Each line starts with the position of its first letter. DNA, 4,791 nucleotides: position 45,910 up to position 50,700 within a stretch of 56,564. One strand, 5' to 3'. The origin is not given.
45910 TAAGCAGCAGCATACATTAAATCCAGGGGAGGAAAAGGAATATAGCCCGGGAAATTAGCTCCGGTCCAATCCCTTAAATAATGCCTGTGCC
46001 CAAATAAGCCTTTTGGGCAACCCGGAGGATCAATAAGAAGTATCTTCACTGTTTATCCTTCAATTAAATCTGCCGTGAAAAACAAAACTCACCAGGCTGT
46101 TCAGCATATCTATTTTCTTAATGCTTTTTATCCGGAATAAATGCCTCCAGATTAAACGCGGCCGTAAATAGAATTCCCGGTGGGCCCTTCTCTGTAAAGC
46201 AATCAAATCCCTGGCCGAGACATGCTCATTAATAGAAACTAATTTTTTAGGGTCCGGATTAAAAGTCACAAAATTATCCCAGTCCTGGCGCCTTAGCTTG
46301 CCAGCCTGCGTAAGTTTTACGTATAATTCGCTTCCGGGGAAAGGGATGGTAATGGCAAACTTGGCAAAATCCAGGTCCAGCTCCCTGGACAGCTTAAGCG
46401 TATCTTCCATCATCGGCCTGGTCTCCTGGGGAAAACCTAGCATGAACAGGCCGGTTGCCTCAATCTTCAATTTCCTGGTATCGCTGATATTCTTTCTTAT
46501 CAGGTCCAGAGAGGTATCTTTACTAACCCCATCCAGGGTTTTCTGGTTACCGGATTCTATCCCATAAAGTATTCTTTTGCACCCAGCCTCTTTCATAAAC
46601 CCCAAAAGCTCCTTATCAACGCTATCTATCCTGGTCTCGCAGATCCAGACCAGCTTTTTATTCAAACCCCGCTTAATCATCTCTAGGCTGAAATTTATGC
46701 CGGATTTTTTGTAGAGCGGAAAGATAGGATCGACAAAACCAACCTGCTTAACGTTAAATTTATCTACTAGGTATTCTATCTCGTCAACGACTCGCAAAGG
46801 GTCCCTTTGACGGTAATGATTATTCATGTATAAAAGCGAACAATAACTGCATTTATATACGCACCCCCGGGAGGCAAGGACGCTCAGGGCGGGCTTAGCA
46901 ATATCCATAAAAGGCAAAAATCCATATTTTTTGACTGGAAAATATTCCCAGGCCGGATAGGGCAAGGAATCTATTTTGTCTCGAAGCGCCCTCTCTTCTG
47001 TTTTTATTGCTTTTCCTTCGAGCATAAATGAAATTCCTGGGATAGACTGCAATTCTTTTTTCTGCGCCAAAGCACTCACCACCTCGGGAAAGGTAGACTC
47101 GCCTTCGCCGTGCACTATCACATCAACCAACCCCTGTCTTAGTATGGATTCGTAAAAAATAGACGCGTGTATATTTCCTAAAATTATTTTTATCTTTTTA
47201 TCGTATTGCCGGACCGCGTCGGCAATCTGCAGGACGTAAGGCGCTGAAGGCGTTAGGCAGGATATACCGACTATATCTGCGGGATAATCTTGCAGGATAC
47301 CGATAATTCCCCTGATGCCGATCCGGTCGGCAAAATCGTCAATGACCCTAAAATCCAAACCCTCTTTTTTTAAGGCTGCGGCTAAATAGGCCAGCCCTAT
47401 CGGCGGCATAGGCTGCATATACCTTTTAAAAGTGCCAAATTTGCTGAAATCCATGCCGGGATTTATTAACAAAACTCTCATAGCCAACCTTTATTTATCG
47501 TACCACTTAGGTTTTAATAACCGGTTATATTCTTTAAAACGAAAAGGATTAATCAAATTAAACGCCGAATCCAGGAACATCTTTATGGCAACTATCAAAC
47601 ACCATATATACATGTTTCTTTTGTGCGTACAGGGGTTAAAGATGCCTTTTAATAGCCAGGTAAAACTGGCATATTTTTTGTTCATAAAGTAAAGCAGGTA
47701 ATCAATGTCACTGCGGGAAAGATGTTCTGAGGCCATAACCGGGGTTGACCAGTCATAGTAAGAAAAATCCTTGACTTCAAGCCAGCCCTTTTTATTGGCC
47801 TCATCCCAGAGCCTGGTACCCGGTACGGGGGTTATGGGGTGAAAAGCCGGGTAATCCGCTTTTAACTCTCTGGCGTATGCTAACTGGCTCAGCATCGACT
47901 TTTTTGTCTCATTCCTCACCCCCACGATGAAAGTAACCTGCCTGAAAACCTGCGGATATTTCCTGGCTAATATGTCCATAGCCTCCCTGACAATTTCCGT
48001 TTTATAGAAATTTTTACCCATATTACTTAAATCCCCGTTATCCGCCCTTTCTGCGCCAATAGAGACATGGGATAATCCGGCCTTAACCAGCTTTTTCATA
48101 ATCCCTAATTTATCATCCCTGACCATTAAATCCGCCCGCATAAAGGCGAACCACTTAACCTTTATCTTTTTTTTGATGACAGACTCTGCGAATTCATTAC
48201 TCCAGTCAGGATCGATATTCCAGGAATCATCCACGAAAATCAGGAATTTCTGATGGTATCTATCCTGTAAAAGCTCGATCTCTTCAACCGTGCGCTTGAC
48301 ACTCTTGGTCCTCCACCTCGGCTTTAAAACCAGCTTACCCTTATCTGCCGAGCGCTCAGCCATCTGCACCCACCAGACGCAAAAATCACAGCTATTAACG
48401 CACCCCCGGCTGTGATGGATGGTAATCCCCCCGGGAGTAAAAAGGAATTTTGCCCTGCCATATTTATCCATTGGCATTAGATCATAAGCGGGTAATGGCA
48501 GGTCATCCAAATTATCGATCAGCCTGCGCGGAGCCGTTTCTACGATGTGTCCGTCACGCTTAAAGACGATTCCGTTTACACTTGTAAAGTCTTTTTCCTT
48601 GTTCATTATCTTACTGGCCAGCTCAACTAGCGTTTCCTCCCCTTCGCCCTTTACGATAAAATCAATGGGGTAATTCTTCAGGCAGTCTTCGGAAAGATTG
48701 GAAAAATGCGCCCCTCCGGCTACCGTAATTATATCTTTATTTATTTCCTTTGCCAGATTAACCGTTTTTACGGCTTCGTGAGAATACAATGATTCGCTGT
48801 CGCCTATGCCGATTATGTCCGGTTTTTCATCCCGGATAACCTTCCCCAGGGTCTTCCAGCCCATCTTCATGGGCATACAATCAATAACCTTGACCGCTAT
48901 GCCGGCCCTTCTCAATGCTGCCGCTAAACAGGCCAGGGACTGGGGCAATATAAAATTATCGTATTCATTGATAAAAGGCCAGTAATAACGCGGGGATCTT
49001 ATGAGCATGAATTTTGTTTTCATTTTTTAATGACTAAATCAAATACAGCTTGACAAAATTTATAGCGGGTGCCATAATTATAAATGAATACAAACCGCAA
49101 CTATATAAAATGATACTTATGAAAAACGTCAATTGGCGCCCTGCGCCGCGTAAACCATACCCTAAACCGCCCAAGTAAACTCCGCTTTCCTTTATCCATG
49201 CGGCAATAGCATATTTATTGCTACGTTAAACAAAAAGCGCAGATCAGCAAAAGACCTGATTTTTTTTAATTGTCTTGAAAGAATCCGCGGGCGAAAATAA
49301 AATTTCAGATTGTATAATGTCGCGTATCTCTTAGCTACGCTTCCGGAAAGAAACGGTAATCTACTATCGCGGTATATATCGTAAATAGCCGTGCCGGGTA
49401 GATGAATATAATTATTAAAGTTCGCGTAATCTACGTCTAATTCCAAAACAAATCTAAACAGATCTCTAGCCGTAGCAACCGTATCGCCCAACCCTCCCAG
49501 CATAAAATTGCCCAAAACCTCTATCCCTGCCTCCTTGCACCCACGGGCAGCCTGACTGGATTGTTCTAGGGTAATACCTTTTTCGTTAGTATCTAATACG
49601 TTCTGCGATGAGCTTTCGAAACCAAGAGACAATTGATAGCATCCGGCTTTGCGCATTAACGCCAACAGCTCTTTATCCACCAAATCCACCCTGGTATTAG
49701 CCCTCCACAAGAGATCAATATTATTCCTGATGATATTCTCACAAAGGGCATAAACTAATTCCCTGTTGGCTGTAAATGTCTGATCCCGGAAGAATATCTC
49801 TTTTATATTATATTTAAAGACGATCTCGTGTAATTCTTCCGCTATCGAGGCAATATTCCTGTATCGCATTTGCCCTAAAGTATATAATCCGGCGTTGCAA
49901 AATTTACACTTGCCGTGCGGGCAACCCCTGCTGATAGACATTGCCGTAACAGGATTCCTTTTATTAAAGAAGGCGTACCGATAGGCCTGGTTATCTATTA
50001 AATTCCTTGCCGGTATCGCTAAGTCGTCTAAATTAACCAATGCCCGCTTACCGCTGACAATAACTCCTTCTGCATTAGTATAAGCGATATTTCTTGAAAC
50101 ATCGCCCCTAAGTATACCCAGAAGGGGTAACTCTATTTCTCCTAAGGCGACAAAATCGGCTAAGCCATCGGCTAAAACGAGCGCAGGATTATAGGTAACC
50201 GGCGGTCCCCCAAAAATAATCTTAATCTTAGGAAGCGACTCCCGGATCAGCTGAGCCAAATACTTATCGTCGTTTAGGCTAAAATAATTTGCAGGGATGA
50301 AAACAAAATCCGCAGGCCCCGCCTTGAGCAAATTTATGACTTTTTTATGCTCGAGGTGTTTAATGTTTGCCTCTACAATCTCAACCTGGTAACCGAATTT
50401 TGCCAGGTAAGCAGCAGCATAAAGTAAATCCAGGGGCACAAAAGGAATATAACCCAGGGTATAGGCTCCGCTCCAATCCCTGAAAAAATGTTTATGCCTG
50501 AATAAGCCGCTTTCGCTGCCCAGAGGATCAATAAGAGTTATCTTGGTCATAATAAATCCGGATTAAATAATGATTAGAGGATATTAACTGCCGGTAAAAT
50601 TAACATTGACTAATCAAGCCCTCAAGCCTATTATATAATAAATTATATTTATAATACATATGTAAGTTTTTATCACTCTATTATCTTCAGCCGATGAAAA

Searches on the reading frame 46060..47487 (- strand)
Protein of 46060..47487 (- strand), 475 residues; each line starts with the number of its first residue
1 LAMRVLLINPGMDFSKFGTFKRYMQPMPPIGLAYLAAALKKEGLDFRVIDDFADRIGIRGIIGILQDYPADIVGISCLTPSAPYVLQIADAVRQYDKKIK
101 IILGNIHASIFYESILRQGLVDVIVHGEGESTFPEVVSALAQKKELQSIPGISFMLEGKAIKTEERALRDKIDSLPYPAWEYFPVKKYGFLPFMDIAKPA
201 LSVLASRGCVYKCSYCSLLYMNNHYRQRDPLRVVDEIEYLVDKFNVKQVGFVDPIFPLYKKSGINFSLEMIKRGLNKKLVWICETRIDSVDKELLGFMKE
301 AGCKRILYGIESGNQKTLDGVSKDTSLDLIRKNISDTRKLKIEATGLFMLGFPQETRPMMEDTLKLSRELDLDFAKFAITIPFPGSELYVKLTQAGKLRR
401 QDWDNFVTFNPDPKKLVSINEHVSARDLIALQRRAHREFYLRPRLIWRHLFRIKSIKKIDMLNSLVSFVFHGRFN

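Call 23: search_protein_families(library=pfam, proteins=[window:46060-47487:-], max_evalue=0.0001)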
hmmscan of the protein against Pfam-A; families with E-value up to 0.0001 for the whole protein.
window:46060-47487:- (475 aa): 2 families
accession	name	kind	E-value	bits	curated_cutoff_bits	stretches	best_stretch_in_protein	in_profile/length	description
PF02310.24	B12-binding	-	4.1e-23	81.9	32.1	1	26-136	11-120/121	B12 binding domain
PF04055.27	Radical_SAM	-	9.1e-18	65.4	29.5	1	206-366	4-165/166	Radical SAM superfamily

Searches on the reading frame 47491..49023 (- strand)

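Call 24: search_protein_families(library=pfam, proteins=[window:47491-49023:-], max_evalue=0.0001)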
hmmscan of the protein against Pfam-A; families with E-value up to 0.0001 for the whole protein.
window:47491-49023:- (510 aa): 2 families
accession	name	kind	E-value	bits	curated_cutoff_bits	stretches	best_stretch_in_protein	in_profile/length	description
PF02310.24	B12-binding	-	4.9e-18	65.5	32.1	1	21-135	8-120/121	B12 binding domain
PF04055.27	Radical_SAM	-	7.8e-10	39.6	29.5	1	203-376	2-158/166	Radical SAM superfamily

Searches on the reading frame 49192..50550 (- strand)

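Call 24: search_protein_families(library=pfam, proteins=[window:49192-50550:-], max_evalue=0.0001)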
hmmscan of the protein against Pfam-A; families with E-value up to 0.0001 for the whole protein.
window:49192-50550:- (452 aa): 2 families
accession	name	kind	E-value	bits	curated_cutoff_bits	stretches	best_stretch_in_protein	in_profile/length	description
PF04055.27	Radical_SAM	-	3.5e-20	73.2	29.5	1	204-368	1-166/166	Radical SAM superfamily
PF02310.24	B12-binding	-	3.8e-14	53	32.1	1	39-143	14-117/121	B12 binding domain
